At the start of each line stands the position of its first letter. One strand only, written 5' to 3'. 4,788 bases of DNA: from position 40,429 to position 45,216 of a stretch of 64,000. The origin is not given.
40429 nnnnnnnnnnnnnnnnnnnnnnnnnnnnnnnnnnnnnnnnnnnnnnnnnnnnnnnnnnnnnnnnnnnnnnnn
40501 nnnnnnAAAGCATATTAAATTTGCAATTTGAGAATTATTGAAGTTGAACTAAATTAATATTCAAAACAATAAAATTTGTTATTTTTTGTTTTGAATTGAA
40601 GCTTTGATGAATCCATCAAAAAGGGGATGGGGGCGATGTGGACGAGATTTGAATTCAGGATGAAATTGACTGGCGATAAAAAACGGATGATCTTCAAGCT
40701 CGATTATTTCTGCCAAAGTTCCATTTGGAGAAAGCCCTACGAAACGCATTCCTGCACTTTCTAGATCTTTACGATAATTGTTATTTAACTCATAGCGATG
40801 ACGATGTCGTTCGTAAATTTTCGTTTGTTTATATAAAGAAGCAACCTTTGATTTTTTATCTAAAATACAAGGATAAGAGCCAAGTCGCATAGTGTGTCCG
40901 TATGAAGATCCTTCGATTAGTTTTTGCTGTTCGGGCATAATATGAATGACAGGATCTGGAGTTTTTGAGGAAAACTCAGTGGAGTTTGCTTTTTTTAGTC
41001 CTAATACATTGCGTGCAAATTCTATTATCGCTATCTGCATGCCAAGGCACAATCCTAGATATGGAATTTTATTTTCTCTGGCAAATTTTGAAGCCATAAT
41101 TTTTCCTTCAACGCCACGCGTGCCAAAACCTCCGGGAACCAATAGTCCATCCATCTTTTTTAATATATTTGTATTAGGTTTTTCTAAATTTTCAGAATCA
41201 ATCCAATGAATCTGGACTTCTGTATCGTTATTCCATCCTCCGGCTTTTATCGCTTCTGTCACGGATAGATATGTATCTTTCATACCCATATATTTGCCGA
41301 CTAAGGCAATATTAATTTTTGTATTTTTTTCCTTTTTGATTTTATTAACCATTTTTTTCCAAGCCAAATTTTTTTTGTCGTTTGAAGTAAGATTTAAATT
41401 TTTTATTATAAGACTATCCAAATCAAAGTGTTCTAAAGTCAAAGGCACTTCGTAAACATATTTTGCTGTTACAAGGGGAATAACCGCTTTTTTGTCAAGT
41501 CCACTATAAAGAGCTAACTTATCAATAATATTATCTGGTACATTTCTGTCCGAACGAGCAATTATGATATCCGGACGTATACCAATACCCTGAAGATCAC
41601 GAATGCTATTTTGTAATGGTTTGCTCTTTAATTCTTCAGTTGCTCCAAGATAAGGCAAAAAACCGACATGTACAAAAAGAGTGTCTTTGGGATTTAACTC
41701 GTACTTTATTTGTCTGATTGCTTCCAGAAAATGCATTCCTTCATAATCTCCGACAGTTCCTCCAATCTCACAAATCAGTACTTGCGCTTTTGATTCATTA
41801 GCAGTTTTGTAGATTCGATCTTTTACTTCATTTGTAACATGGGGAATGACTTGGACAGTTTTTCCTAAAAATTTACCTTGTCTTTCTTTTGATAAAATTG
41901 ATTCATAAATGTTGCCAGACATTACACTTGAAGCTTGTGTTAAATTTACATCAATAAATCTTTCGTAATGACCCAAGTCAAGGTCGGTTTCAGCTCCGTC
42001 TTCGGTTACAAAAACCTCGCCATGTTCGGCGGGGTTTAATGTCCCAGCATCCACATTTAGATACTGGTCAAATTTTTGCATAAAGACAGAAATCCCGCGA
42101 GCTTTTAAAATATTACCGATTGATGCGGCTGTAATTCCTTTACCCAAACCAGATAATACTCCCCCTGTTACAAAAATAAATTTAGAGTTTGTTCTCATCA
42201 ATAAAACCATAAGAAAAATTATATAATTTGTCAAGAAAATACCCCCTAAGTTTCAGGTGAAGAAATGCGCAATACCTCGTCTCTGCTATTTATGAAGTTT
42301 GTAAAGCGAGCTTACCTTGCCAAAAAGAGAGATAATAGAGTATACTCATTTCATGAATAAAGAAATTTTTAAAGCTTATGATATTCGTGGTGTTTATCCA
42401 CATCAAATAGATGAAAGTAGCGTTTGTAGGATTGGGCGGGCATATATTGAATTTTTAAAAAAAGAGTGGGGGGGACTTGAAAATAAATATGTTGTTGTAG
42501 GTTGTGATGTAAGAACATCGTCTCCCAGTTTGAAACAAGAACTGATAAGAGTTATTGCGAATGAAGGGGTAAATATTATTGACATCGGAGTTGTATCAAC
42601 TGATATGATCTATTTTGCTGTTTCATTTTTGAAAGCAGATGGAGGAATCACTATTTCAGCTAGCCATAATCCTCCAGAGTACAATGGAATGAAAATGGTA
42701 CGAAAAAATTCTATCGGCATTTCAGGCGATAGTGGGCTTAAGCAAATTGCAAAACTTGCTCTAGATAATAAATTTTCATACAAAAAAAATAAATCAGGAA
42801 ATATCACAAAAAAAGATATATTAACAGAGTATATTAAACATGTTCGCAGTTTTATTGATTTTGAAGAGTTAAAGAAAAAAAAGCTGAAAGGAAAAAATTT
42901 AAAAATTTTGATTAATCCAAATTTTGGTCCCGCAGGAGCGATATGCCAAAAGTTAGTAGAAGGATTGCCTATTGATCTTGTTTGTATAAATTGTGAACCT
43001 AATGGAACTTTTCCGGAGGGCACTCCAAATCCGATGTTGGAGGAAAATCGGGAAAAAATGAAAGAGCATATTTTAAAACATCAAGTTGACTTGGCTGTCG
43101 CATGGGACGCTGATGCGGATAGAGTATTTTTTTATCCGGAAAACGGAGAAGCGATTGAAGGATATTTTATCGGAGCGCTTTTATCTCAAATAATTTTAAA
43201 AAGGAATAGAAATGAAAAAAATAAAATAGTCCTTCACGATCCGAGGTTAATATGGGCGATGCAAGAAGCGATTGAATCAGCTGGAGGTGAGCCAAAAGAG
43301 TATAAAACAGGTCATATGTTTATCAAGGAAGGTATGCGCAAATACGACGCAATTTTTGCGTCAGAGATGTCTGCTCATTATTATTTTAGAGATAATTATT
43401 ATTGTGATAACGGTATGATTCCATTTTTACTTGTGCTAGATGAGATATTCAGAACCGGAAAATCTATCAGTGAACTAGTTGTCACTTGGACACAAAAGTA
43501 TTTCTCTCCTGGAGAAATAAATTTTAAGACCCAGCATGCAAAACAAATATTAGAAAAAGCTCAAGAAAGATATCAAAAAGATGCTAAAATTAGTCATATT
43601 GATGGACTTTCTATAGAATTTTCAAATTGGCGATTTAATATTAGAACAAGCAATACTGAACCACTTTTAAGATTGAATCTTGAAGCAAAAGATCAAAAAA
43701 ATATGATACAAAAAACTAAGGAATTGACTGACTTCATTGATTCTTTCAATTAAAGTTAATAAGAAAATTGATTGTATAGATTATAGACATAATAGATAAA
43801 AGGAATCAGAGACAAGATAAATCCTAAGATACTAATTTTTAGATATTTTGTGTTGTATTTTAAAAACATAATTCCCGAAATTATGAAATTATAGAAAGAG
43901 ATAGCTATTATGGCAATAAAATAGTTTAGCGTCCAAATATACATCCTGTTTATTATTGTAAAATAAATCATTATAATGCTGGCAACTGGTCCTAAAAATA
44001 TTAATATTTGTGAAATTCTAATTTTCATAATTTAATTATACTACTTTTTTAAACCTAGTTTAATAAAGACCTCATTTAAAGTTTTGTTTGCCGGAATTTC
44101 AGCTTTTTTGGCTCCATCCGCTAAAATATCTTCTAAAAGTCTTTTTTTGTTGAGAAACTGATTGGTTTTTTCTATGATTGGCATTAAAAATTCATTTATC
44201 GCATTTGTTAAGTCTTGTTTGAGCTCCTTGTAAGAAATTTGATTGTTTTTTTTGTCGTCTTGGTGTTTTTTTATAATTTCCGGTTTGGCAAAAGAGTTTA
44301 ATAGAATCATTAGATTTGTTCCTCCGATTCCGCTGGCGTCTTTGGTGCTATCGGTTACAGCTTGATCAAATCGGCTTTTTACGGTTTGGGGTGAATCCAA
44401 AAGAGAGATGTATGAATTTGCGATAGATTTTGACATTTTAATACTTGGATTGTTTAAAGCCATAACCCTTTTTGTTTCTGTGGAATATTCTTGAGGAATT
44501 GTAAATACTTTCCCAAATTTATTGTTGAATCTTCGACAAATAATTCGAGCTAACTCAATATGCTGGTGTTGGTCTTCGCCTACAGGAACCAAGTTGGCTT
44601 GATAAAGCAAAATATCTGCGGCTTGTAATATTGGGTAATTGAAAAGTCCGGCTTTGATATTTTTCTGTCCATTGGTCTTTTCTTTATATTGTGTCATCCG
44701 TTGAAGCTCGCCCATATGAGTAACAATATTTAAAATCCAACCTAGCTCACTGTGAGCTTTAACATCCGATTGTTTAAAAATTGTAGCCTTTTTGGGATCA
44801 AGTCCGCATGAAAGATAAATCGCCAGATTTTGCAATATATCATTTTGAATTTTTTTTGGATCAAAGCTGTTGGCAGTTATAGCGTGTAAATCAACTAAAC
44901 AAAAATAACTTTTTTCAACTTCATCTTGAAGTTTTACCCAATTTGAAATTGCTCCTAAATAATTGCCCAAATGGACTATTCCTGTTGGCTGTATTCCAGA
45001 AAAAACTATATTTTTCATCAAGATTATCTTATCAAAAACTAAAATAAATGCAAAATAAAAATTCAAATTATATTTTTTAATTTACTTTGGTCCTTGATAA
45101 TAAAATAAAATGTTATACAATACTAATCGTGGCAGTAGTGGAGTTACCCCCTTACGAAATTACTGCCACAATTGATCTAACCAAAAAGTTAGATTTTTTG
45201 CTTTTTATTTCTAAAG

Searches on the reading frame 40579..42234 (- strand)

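Call 69: search_protein_families(library=ncbifam, proteins=[window:40579-42234:-], max_evalue=1e-10)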
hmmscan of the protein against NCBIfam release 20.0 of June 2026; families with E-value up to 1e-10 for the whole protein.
window:40579-42234:- (551 aa): 3 families
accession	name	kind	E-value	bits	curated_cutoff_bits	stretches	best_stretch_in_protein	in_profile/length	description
NF003792.0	PRK05380.1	equivalog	3.7e-236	784.9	308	1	16-550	2-530/534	CTP synthase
TIGR00337.1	PyrG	equivalog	1.2e-226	753.4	462.75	1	16-545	2-526/526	glutamine hydrolyzing CTP synthase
NF004836.1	PRK06186.1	equivalog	3.1e-45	154.1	260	1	307-546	1-227/228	CTP synthase C-terminal region-related (seleno)protein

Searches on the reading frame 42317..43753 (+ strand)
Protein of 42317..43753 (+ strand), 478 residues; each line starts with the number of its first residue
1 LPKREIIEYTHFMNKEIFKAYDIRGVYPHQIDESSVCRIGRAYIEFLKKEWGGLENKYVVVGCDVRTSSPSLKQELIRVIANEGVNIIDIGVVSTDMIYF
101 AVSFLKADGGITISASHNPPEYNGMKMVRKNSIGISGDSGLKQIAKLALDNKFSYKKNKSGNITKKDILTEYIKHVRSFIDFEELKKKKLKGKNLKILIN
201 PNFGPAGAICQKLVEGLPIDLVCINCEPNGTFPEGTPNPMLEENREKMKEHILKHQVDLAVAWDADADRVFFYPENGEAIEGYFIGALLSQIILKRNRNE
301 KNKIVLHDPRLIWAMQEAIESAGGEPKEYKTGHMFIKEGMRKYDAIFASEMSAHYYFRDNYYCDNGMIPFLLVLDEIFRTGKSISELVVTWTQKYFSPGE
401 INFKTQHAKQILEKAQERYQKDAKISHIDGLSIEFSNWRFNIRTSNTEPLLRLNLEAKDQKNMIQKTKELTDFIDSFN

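Call 69: search_protein_families(library=ncbifam, proteins=[window:42317-43753:+], max_evalue=1e-10)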
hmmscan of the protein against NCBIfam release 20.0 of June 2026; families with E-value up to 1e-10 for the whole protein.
window:42317-43753:+ (478 aa): 6 families
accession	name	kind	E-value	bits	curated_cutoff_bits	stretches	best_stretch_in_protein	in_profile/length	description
NF011943.0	PRK15414.1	subfamily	6.6e-121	404.5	801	1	17-474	6-454/456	phosphomannomutase CpsG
NF007088.0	PRK09542.1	equivalog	2.3e-104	349.9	618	1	15-474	9-453/456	phosphomannomutase/phosphoglucomutase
TIGR03990.1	Arch_GlmM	equivalog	1.4e-92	310.9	439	1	16-471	2-441/444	phosphoglucosamine mutase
NF046027.1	PhglucPhmanMutPgmG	equivalog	3.2e-76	256.9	600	1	10-471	2-447/460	phosphoglucomutase/phosphomannomutase PgmG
TIGR01455.1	glmM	equivalog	1.3e-48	165.8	447.55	1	23-475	6-441/442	phosphoglucosamine mutase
NF005737.0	PRK07564.1-1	equivalog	1e-11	44.2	378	0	43-270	37-283/543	alpha-D-glucose phosphate-specific phosphoglucomutase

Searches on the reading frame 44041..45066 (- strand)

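Call 70: search_protein_families(library=pfam, proteins=[window:44041-45066:-], max_evalue=0.0001)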
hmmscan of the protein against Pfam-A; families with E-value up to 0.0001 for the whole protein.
window:44041-45066:- (341 aa): 1 family
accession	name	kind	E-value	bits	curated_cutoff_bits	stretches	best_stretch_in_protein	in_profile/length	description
PF00579.31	tRNA-synt_1b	-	3.2e-70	237.2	21.1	1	19-294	6-291/292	tRNA synthetases class I (W and Y)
